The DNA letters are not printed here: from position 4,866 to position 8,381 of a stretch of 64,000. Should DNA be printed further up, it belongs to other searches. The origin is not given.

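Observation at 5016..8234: Inner-membrane GT2 glycosyltransferase and a complete TonB-dependent receptor precursor lie in one uninterrupted 1072-codon frame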

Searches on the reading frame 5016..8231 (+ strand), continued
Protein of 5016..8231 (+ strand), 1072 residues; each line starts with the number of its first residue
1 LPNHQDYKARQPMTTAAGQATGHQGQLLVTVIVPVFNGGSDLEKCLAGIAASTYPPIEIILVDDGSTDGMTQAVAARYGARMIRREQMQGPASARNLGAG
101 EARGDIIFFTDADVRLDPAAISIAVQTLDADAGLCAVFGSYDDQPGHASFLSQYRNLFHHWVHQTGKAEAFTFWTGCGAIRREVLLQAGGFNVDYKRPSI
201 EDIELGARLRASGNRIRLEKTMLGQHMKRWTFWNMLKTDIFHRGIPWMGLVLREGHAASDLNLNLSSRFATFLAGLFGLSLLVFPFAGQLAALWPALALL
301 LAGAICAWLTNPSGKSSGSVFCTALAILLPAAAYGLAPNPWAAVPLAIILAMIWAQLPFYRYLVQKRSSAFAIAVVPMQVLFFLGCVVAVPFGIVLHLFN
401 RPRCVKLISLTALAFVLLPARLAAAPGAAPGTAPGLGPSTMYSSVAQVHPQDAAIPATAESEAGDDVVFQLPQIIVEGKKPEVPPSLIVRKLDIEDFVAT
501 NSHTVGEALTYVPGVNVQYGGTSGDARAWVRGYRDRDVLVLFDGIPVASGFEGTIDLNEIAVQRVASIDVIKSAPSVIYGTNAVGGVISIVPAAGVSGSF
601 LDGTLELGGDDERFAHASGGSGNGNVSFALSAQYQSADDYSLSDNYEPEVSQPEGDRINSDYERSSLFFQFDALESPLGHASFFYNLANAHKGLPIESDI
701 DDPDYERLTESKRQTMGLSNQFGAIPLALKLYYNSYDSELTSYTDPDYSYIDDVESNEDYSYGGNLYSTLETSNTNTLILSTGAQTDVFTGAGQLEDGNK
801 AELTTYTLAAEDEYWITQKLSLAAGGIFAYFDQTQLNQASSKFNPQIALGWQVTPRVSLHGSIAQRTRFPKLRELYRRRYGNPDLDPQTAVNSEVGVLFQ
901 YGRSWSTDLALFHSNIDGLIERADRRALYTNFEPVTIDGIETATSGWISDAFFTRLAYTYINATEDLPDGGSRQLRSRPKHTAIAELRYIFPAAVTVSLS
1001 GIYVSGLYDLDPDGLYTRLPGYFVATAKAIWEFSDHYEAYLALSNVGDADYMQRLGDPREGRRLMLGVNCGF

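Call 39: find_encoding_contigs(protein=P0123, flank=5000, max_places=4)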
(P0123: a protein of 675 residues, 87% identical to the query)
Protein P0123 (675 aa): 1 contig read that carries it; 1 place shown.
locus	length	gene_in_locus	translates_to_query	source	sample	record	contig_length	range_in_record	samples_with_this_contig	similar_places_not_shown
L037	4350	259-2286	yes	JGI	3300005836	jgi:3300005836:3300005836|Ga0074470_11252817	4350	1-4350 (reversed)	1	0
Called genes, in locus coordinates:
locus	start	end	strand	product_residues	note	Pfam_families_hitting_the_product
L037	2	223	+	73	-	?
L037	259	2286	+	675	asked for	PF07715:Plug, PF00593:TonB_dep_Rec_b-barrel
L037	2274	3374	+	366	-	PF03401:TctC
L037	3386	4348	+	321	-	?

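Call 44: search_protein_families(library=pfam, proteins=[P0126, P0165, P0177, P0200, P0208, P0124, P0141, P0158], max_evalue=0.00001)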
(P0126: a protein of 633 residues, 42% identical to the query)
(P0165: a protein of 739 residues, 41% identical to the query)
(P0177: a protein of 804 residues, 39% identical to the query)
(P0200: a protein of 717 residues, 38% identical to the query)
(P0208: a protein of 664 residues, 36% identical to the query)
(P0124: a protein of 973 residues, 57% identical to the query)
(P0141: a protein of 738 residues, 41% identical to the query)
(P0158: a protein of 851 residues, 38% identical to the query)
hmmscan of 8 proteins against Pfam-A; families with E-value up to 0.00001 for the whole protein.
P0126 (633 aa): 6 families
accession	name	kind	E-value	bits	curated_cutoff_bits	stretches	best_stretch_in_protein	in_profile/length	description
PF02543.21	Carbam_trans_N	-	2.8e-55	188.6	24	1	421-600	170-346/346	Carbamoyltransferase N-terminus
PF00535.33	Glycos_transf_2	-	6.6e-32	111.2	23.3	1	34-186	1-161/168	Glycosyl transferase family 2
PF13641.12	Glyco_tranf_2_3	-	5.5e-17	63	27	1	32-240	2-222/230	Glycosyltransferase like family 2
PF10111.15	Glyco_tranf_2_2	-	4.8e-14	52.9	27.3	1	34-219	1-206/276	Glycosyltransferase like family 2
PF13506.12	Glyco_transf_21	-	3e-07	30.5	21.7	1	101-230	25-156/174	Glycosyl transferase family 21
PF13632.12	Glyco_trans_2_3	-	4.8e-07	30.2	27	1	110-331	2-183/198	Glycosyl transferase family group 2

P0165 (739 aa): 8 families
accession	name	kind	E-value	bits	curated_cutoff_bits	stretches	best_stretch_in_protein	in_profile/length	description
PF00535.33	Glycos_transf_2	-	9e-23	81.5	23.3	1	14-168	1-164/168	Glycosyl transferase family 2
PF22725.1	GFO_IDH_MocA_C3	-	5.7e-16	59.1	27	1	521-637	1-123/124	GFO/IDH/MocA C-terminal domain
PF01408.29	GFO_IDH_MocA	-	3.3e-15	57.3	24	1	396-505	2-111/120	Oxidoreductase family, NAD-binding Rossmann fold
PF13641.12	Glyco_tranf_2_3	-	5.4e-15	56.5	27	1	11-208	1-213/230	Glycosyltransferase like family 2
PF13632.12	Glyco_trans_2_3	-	2.5e-09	37.7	27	1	91-306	3-183/198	Glycosyl transferase family group 2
PF02894.22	GFO_IDH_MocA_C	-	3.1e-09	37.4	22.9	1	562-729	39-217/218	Oxidoreductase family, C-terminal alpha/beta domain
PF13506.12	Glyco_transf_21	-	2.8e-06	27.4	21.7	1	82-228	26-173/174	Glycosyl transferase family 21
PF10111.15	Glyco_tranf_2_2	-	3.4e-06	27.2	27.3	1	73-196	68-206/276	Glycosyltransferase like family 2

P0177 (804 aa): 6 families
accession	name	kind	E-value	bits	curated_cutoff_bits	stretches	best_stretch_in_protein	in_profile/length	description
PF00067.27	p450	-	6.4e-63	213.6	22.8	1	353-770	4-447/462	Cytochrome P450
PF00535.33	Glycos_transf_2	-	9.3e-28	97.7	23.3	1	19-176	1-167/168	Glycosyl transferase family 2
PF13641.12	Glyco_tranf_2_3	-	4.2e-14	53.5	27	1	17-226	2-222/230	Glycosyltransferase like family 2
PF10111.15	Glyco_tranf_2_2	-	3.3e-13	50.2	27.3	1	19-204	1-205/276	Glycosyltransferase like family 2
PF13632.12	Glyco_trans_2_3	-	3.3e-12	47.1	27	1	95-314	2-190/198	Glycosyl transferase family group 2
PF13506.12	Glyco_transf_21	-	6.6e-07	29.4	21.7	1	86-212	25-152/174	Glycosyl transferase family 21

P0200 (717 aa): 5 families
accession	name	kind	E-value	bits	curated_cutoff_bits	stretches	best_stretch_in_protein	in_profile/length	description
PF00348.22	polyprenyl_synt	-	4e-43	147.9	27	1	451-653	4-212/251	Polyprenyl synthetase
PF00535.33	Glycos_transf_2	-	9.8e-26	91.1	23.3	1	20-174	1-164/168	Glycosyl transferase family 2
PF13641.12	Glyco_tranf_2_3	-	2.4e-11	44.5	27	1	19-224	3-220/230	Glycosyltransferase like family 2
PF13632.12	Glyco_trans_2_3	-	9.8e-11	42.3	27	1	96-299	2-195/198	Glycosyl transferase family group 2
PF10111.15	Glyco_tranf_2_2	-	1.6e-10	41.4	27.3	1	20-110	1-99/276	Glycosyltransferase like family 2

P0208 (664 aa): 5 families
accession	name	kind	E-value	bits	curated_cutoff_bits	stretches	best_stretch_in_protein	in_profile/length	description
PF03588.20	Leu_Phe_trans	-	4.7e-47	160.1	22.7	1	500-645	1-134/171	Leucyl/phenylalanyl-tRNA protein transferase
PF00535.33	Glycos_transf_2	-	1.2e-28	100.6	23.3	1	6-161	1-164/168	Glycosyl transferase family 2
PF10111.15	Glyco_tranf_2_2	-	1.5e-18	67.8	27.3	1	6-187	1-201/276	Glycosyltransferase like family 2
PF13641.12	Glyco_tranf_2_3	-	2.8e-09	37.8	27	1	3-203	1-212/230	Glycosyltransferase like family 2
PF13506.12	Glyco_transf_21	-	2.2e-07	30.9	21.7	1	75-202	26-154/174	Glycosyl transferase family 21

P0124 (973 aa): 4 families
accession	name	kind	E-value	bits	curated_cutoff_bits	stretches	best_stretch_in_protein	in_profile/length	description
PF00535.33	Glycos_transf_2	-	1e-29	104.1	23.3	1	5-160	1-164/168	Glycosyl transferase family 2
PF10111.15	Glyco_tranf_2_2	-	5.6e-17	62.6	27.3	1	5-212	1-227/276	Glycosyltransferase like family 2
PF13641.12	Glyco_tranf_2_3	-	8.9e-15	55.8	27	1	2-206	1-216/230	Glycosyltransferase like family 2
PF13506.12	Glyco_transf_21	-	1.2e-07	31.8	21.7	1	72-209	24-164/174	Glycosyl transferase family 21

P0141 (738 aa): 5 families
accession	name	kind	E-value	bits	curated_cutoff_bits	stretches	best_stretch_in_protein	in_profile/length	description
PF00535.33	Glycos_transf_2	-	3.5e-32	112.1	23.3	1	3-157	1-164/168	Glycosyl transferase family 2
PF13641.12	Glyco_tranf_2_3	-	1.6e-14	55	27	1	2-205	3-218/230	Glycosyltransferase like family 2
PF10111.15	Glyco_tranf_2_2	-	2.3e-13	50.7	27.3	1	3-205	1-223/276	Glycosyltransferase like family 2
PF13632.12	Glyco_trans_2_3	-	1.9e-10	41.4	27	1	79-277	2-196/198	Glycosyl transferase family group 2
PF13506.12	Glyco_transf_21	-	5.1e-09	36.3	21.7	1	70-219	25-172/174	Glycosyl transferase family 21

P0158 (851 aa): 3 families
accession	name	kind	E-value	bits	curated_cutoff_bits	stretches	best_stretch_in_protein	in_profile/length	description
PF00535.33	Glycos_transf_2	-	2.4e-32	112.6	23.3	1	24-179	1-165/168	Glycosyl transferase family 2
PF13641.12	Glyco_tranf_2_3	-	4.8e-16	59.9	27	1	21-229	1-221/230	Glycosyltransferase like family 2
PF10111.15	Glyco_tranf_2_2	-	1e-06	28.9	27.3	1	24-212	1-210/276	Glycosyltransferase like family 2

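Call 45: search_protein_families(library=pfam, proteins=[P0156, P0225, P0135, P0150, P0172, P0183, P0235], max_evalue=0.001)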
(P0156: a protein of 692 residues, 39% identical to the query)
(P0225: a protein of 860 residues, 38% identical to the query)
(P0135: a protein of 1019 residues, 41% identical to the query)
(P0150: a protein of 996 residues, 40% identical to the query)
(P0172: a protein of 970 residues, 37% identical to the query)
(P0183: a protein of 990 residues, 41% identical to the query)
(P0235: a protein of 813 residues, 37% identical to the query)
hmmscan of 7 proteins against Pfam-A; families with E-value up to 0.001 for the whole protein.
P0156 (692 aa): 6 families
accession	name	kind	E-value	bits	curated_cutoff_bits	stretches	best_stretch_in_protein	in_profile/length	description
PF00535.33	Glycos_transf_2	-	9.9e-24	84.6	23.3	1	7-162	1-164/168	Glycosyl transferase family 2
PF13641.12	Glyco_tranf_2_3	-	6.4e-12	46.4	27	1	4-211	1-219/230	Glycosyltransferase like family 2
PF13231.12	PMT_2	-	1.2e-07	32.5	26.1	1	409-545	17-151/160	Dolichyl-phosphate-mannose-protein mannosyltransferase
PF10111.15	Glyco_tranf_2_2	-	1.6e-06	28.2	27.3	1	7-181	1-194/276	Glycosyltransferase like family 2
PF12804.13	NTP_transf_3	-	0.00012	22.8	27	1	11-128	20-133/160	MobA-like NTP transferase domain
PF13506.12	Glyco_transf_21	-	0.0002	21.3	21.7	1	65-203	14-154/174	Glycosyl transferase family 21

P0225 (860 aa): 6 families
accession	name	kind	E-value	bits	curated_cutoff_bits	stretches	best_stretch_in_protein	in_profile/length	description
PF00535.33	Glycos_transf_2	-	2.2e-25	90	23.3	1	46-203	1-164/168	Glycosyl transferase family 2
PF10111.15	Glyco_tranf_2_2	-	1.4e-13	51.4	27.3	1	65-253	20-225/276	Glycosyltransferase like family 2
PF13641.12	Glyco_tranf_2_3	-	3e-12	47.5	27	1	44-250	2-217/230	Glycosyltransferase like family 2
PF13632.12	Glyco_trans_2_3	-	1.4e-08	35.2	27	1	126-324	3-192/198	Glycosyl transferase family group 2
PF13506.12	Glyco_transf_21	-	6.3e-08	32.7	21.7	1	118-265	27-172/174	Glycosyl transferase family 21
PF13231.12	PMT_2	-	3.9e-07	30.9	26.1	1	446-602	3-159/160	Dolichyl-phosphate-mannose-protein mannosyltransferase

P0135 (1019 aa): 19 families
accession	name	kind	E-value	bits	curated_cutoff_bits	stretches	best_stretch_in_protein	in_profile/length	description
PF00535.33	Glycos_transf_2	-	1.2e-26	94.1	23.3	1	20-175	1-164/168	Glycosyl transferase family 2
PF07719.23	TPR_2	-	5.3e-15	54.7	27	0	949-980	2-33/34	Tetratricopeptide repeat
PF10111.15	Glyco_tranf_2_2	-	2.9e-14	53.7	27.3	1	20-202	1-202/276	Glycosyltransferase like family 2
PF13641.12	Glyco_tranf_2_3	-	2.1e-13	51.3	27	1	19-205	3-200/230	Glycosyltransferase like family 2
PF13231.12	PMT_2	-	2.6e-12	47.7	26.1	1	414-553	4-144/160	Dolichyl-phosphate-mannose-protein mannosyltransferase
PF14559.12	TPR_19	-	1.3e-10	41.9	25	1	925-969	2-46/68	Tetratricopeptide repeat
PF00515.34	TPR_1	-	1.9e-10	40.5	27.8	0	949-980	2-33/34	Tetratricopeptide repeat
PF13181.12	TPR_8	-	6.2e-10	38.9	25.7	0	951-980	4-33/34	Tetratricopeptide repeat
PF13414.12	TPR_11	-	8.2e-10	38.7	26.8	2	929-962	9-42/42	TPR repeat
PF13428.12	TPR_14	-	2.6e-09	37.3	23.5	0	950-991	3-44/44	Tetratricopeptide repeat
PF13431.12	TPR_17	-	2.8e-09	36.9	24.4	1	937-969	2-34/34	Tetratricopeptide repeat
PF13424.12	TPR_12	-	1.9e-08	34.8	30.1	1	914-979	9-76/77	Tetratricopeptide repeat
PF13632.12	Glyco_trans_2_3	-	3.2e-08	34.1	27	1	97-292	2-168/198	Glycosyl transferase family group 2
PF13432.12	TPR_16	-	8.3e-08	33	32.7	1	919-981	2-64/65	Tetratricopeptide repeat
PF13506.12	Glyco_transf_21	-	2.4e-07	30.8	21.7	1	88-218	25-157/174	Glycosyl transferase family 21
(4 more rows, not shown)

P0150 (996 aa): 17 families
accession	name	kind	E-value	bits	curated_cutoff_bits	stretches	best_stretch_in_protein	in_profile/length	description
PF00535.33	Glycos_transf_2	-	2.4e-23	83.3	23.3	1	10-165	1-164/168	Glycosyl transferase family 2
PF13432.12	TPR_16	-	1.3e-14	54.7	32.7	2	898-958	4-64/65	Tetratricopeptide repeat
PF07719.23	TPR_2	-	1.8e-13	49.9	27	0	927-958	3-34/34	Tetratricopeptide repeat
PF13231.12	PMT_2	-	1.3e-12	48.6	26.1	1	411-534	7-130/160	Dolichyl-phosphate-mannose-protein mannosyltransferase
PF13176.12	TPR_7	-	6.9e-12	44.9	27.9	0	927-958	1-34/36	Tetratricopeptide repeat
PF00515.34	TPR_1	-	2e-09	37.3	27.8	0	927-957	3-33/34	Tetratricopeptide repeat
PF13428.12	TPR_14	-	1.2e-07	32.1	23.5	0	929-967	5-43/44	Tetratricopeptide repeat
PF14559.12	TPR_19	-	1.6e-07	31.9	25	1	941-979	7-45/68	Tetratricopeptide repeat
PF13641.12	Glyco_tranf_2_3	-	1.8e-06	28.6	27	1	6-208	1-213/230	Glycosyltransferase like family 2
PF10111.15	Glyco_tranf_2_2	-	2.1e-06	27.9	27.3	1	10-185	1-195/276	Glycosyltransferase like family 2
PF13181.12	TPR_8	-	3.6e-06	27.1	25.7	0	927-957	3-33/34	Tetratricopeptide repeat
PF13424.12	TPR_12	-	3.8e-06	27.4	30.1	0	927-986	5-72/77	Tetratricopeptide repeat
PF13506.12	Glyco_transf_21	-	5.3e-06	26.4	21.7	1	66-201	12-149/174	Glycosyl transferase family 21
PF23914.1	TPR_CcmH_CycH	-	8.4e-05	22.9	42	0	855-921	47-117/158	Cytochrome c-type biogenesis protein H TPR domain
PF13431.12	TPR_17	-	0.0002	21.8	24.4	0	948-978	2-32/34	Tetratricopeptide repeat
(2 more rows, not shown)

P0172 (970 aa): 14 families
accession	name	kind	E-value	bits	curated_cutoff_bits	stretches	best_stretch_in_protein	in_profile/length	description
PF00535.33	Glycos_transf_2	-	7e-25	88.3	23.3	1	7-165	1-165/168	Glycosyl transferase family 2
PF13231.12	PMT_2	-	1.9e-13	51.4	26.1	1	393-540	9-155/160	Dolichyl-phosphate-mannose-protein mannosyltransferase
PF00515.34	TPR_1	-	9.7e-11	41.5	27.8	1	833-861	2-30/34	Tetratricopeptide repeat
PF13181.12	TPR_8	-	7.2e-10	38.7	25.7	1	834-862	3-31/34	Tetratricopeptide repeat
PF07719.23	TPR_2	-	8.9e-10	38.4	27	1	833-862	2-31/34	Tetratricopeptide repeat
PF10111.15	Glyco_tranf_2_2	-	2.6e-08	34.1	27.3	1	7-189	1-200/276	Glycosyltransferase like family 2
PF13641.12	Glyco_tranf_2_3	-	1e-07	32.6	27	1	6-208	3-214/230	Glycosyltransferase like family 2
PF13428.12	TPR_14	-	1e-07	32.3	23.5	0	868-908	4-44/44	Tetratricopeptide repeat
PF23914.1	TPR_CcmH_CycH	-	1.2e-07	32.2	42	0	829-885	47-106/158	Cytochrome c-type biogenesis protein H TPR domain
PF13506.12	Glyco_transf_21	-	3.9e-07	30.1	21.7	1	73-208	23-158/174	Glycosyl transferase family 21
PF14559.12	TPR_19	-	4.9e-05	24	25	1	875-923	1-49/68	Tetratricopeptide repeat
PF13432.12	TPR_16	-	5.1e-05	24.1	32.7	1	905-953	3-51/65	Tetratricopeptide repeat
PF13424.12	TPR_12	-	8.4e-05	23.1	30.1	0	829-862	42-75/77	Tetratricopeptide repeat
PF13176.12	TPR_7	-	0.00055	20.3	27.9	0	836-867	3-34/36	Tetratricopeptide repeat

P0183 (990 aa): 14 families
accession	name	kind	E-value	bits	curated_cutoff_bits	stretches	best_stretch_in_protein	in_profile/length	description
PF00535.33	Glycos_transf_2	-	1.7e-19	70.8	23.3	1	3-148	14-167/168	Glycosyl transferase family 2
PF13641.12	Glyco_tranf_2_3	-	5.4e-11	43.4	27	1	3-189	17-214/230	Glycosyltransferase like family 2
PF13231.12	PMT_2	-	5.2e-10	40.2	26.1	1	381-512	4-132/160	Dolichyl-phosphate-mannose-protein mannosyltransferase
PF10111.15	Glyco_tranf_2_2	-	1.8e-09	37.9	27.3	1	18-165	31-195/276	Glycosyltransferase like family 2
PF14559.12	TPR_19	-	2.8e-09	37.6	25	1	895-952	1-58/68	Tetratricopeptide repeat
PF13428.12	TPR_14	-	8.4e-09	35.7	23.5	1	921-962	3-44/44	Tetratricopeptide repeat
PF07719.23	TPR_2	-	3.9e-08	33.2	27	0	853-882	2-31/34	Tetratricopeptide repeat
PF13432.12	TPR_16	-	9.6e-08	32.8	32.7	1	925-978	3-56/65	Tetratricopeptide repeat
PF13181.12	TPR_8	-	4.7e-07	29.9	25.7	0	921-952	3-34/34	Tetratricopeptide repeat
PF13506.12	Glyco_transf_21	-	1.1e-06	28.7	21.7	1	53-186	19-154/174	Glycosyl transferase family 21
PF00515.34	TPR_1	-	1.9e-06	27.9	27.8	0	853-881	2-30/34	Tetratricopeptide repeat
PF13176.12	TPR_7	-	7.3e-06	26.1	27.9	0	921-950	1-32/36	Tetratricopeptide repeat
PF13424.12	TPR_12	-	1.7e-05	25.3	30.1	0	851-912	2-72/77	Tetratricopeptide repeat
PF23914.1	TPR_CcmH_CycH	-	6.2e-05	23.3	42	0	848-902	46-101/158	Cytochrome c-type biogenesis protein H TPR domain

P0235 (813 aa): 6 families
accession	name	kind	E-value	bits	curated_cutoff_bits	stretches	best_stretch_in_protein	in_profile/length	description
PF00535.33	Glycos_transf_2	-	7.5e-26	91.5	23.3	1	10-139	1-136/168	Glycosyl transferase family 2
PF01943.22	Polysacc_synt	-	1.7e-16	61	28.2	1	360-615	9-272/274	Polysaccharide biosynthesis protein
PF10111.15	Glyco_tranf_2_2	-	2.8e-11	43.8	27.3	1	37-199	28-206/276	Glycosyltransferase like family 2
PF13641.12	Glyco_tranf_2_3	-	7.1e-09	36.5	27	1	9-203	3-205/230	Glycosyltransferase like family 2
PF13440.11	Polysacc_synt_3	-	8.4e-08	32.2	23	1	377-662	2-289/293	Polysaccharide biosynthesis protein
PF13506.12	Glyco_transf_21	-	0.00013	21.9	21.7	1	78-211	23-157/174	Glycosyl transferase family 21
